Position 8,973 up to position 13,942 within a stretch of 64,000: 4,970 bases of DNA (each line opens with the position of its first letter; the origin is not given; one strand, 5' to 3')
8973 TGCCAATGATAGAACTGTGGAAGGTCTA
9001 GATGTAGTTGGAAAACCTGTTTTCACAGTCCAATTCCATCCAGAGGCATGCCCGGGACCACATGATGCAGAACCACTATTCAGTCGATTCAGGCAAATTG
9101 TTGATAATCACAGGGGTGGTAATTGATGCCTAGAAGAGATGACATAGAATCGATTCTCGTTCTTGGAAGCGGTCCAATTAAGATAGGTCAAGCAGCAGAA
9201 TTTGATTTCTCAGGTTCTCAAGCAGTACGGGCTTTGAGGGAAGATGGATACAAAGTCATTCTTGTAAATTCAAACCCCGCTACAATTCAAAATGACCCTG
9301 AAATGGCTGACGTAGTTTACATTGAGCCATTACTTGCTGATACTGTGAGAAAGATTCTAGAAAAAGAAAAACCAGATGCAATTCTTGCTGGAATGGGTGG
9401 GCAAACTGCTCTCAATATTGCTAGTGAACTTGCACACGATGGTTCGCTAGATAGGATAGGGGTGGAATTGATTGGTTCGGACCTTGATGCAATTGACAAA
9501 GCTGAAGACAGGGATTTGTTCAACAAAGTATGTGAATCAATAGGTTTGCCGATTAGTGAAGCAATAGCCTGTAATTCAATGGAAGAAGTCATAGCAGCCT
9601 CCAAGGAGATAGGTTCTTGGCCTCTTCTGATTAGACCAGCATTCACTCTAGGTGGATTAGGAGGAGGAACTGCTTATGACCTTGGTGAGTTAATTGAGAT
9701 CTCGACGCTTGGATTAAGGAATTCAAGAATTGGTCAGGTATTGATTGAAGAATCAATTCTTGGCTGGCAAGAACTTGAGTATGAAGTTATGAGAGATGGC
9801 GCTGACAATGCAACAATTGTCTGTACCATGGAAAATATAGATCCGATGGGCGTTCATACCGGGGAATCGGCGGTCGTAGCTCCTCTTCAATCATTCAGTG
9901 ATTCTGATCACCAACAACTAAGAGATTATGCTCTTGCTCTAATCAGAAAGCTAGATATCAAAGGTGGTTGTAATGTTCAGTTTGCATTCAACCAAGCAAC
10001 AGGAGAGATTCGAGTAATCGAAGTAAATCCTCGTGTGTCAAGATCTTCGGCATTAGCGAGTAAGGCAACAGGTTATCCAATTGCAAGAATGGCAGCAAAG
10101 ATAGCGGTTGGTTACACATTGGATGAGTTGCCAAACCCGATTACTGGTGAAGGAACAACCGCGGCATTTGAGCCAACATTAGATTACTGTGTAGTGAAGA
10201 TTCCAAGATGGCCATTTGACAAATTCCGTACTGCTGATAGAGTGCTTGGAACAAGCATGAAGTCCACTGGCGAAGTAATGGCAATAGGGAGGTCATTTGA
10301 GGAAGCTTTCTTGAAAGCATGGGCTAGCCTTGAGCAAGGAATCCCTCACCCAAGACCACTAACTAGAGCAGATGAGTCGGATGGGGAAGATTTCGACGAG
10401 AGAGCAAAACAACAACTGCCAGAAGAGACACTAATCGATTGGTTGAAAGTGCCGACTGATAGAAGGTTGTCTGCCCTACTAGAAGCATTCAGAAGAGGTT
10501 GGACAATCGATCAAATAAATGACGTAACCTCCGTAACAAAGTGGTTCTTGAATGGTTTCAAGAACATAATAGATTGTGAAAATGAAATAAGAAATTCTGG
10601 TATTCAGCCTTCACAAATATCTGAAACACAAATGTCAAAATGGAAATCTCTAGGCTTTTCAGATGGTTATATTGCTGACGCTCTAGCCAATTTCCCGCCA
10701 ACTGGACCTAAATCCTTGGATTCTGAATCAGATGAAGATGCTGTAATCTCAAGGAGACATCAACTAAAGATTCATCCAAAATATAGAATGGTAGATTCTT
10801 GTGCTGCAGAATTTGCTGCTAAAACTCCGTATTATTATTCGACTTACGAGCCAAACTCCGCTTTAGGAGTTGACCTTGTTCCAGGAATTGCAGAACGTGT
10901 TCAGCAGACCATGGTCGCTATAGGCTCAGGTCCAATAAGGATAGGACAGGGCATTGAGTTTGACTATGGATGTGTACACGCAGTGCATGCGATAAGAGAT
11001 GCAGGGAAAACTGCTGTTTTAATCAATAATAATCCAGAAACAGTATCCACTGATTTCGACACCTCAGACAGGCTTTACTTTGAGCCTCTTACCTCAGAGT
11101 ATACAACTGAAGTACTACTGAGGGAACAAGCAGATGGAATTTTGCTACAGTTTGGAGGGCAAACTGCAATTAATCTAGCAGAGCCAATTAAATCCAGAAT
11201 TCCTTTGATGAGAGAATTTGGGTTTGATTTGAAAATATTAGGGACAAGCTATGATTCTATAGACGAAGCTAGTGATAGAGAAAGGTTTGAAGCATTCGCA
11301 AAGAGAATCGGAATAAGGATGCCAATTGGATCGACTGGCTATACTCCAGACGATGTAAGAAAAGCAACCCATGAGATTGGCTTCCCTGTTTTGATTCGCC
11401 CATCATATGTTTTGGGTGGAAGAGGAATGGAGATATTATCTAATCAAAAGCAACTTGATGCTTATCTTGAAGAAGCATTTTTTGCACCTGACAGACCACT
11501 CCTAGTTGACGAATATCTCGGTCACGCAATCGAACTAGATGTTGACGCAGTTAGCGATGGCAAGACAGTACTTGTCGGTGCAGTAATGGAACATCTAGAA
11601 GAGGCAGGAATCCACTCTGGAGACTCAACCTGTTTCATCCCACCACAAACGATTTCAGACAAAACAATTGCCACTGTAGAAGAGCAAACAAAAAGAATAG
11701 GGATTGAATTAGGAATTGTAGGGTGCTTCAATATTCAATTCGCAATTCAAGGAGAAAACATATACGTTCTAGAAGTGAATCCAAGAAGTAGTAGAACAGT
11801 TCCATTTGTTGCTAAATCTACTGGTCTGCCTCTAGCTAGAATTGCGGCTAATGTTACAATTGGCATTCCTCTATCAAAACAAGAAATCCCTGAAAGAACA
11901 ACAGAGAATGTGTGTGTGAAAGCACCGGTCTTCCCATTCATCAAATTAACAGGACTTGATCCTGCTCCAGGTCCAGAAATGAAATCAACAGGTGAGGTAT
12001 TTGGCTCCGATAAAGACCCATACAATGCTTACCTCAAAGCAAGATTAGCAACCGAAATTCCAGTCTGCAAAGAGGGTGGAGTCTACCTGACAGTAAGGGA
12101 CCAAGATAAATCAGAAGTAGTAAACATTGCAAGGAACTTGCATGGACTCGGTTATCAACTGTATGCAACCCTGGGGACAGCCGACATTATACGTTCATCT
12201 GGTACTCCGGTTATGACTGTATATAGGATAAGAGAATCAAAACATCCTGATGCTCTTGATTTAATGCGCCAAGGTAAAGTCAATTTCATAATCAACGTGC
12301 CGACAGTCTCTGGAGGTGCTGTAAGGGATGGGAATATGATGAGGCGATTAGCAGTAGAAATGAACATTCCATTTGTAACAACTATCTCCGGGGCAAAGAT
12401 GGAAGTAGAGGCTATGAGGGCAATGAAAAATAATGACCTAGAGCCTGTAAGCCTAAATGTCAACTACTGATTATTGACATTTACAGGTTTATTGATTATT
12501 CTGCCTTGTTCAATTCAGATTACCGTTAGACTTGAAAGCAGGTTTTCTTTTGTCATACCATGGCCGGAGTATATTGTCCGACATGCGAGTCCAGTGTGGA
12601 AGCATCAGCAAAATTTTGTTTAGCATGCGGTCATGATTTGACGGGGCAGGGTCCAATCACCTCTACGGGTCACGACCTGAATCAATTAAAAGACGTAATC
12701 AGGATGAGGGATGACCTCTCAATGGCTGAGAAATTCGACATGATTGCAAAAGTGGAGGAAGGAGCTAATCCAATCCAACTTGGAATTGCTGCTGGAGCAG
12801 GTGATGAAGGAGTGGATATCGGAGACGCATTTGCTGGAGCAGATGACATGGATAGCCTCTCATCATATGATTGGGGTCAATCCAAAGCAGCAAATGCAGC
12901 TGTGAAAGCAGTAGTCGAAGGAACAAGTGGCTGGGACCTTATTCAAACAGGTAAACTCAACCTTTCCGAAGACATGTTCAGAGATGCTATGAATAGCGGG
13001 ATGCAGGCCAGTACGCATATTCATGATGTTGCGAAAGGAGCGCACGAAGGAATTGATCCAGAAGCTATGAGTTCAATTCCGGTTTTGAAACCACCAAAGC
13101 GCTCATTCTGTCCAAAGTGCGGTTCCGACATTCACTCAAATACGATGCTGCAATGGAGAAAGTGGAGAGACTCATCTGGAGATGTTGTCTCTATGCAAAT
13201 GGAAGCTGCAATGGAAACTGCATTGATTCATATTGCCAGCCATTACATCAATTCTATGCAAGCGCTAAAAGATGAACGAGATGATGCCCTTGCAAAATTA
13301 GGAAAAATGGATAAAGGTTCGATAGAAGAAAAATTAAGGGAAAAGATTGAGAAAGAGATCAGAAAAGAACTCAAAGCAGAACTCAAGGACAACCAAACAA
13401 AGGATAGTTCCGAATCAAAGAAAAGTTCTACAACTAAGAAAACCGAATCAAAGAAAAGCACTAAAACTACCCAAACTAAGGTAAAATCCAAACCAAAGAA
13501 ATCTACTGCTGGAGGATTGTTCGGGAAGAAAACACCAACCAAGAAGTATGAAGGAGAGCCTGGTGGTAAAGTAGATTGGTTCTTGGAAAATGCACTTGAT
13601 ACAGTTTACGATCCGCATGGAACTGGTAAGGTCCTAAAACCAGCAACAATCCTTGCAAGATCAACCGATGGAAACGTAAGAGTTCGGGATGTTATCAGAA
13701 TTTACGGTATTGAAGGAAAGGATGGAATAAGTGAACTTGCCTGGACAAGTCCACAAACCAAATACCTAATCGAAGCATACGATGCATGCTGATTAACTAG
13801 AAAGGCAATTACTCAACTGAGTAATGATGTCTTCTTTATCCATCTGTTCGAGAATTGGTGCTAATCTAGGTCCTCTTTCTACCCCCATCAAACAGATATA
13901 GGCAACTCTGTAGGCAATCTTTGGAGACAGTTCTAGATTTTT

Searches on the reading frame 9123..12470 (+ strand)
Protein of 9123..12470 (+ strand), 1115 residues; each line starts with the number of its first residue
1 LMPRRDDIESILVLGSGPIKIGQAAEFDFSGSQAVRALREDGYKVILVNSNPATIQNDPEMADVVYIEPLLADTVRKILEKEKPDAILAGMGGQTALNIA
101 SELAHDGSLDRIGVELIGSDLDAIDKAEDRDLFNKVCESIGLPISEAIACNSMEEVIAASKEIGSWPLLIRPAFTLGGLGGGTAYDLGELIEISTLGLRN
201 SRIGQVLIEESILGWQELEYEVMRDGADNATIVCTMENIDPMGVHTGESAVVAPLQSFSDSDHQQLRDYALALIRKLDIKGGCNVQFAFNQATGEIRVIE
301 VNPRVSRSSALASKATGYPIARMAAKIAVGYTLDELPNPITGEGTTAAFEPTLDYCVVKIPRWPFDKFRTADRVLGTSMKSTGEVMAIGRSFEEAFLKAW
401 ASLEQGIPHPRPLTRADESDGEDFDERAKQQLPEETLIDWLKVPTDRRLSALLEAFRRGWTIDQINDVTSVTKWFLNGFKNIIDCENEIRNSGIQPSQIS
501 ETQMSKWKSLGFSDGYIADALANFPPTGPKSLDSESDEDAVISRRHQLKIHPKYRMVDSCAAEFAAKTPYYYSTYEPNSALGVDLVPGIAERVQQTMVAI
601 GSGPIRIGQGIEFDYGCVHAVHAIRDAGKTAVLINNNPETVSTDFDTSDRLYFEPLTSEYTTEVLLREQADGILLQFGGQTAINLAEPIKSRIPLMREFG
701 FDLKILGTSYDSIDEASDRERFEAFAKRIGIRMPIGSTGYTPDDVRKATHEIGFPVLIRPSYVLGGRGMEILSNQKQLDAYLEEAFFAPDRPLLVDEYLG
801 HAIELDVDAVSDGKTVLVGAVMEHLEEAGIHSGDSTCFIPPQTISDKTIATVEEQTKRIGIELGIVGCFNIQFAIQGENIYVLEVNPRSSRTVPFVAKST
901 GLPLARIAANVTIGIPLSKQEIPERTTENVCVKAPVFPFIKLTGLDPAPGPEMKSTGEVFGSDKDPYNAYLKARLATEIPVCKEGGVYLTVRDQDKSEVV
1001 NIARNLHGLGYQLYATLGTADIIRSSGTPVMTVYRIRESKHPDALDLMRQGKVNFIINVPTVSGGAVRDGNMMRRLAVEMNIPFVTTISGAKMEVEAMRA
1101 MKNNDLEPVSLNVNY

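Call 23: search_protein_families(library=pfam, proteins=[window:9123-12470:+])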
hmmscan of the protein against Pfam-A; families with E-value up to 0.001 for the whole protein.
window:9123-12470:+ (1115 aa): 9 families
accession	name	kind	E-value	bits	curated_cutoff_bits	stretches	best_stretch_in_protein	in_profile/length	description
PF02786.22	CPSase_L_D2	-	1.4e-98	329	19.8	2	129-335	1-210/211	Carbamoyl-phosphate synthase L chain, ATP binding domain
PF25596.1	CPSase_L_D1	-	2.7e-89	295.4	27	2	8-126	2-118/118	Carbamoyl phosphate synthase preATP-grasp domain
PF02787.25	CPSase_L_D3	-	1.7e-22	79.6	26.6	1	441-519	3-78/80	Carbamoyl-phosphate synthetase large chain, oligomerisation domain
PF02142.27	MGS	-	2.7e-18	66.3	24.1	1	998-1086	1-94/94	MGS-like domain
PF02222.28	ATP-grasp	-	3.6e-15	56.5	27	1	730-889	7-163/179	ATP-grasp domain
PF07478.18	Dala_Dala_lig_C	-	7.2e-13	48.9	24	2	745-887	28-174/204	D-ala D-ala ligase C-terminus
PF15632.11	ATPgrasp_Ter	-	3.1e-12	46.8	29.1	1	792-923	4-117/131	ATP-grasp in the biosynthetic pathway with Ter operon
PF02655.19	ATP-grasp_3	-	1.6e-10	41.7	23.2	1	730-888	15-156/160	ATP-grasp domain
PF13535.11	ATP-grasp_4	-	0.00022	21.3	27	0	754-889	3-152/160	ATP-grasp domain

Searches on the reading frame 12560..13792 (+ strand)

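Call 24: search_protein_families(library=pfam, proteins=[window:12560-13792:+])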
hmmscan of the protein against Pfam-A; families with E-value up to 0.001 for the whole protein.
window:12560-13792:+ (410 aa): 3 families
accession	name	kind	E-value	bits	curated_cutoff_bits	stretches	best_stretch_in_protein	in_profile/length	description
PF13240.11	Zn_Ribbon_1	-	7e-08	32.5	25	1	5-27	1-23/23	zinc-ribbon domain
PF12773.13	DZR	-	1e-06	29.2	27.3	1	6-28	1-23/45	Double zinc ribbon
PF13248.11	Zn_ribbon_3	-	2.8e-06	27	27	1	3-27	2-26/26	zinc-ribbon domain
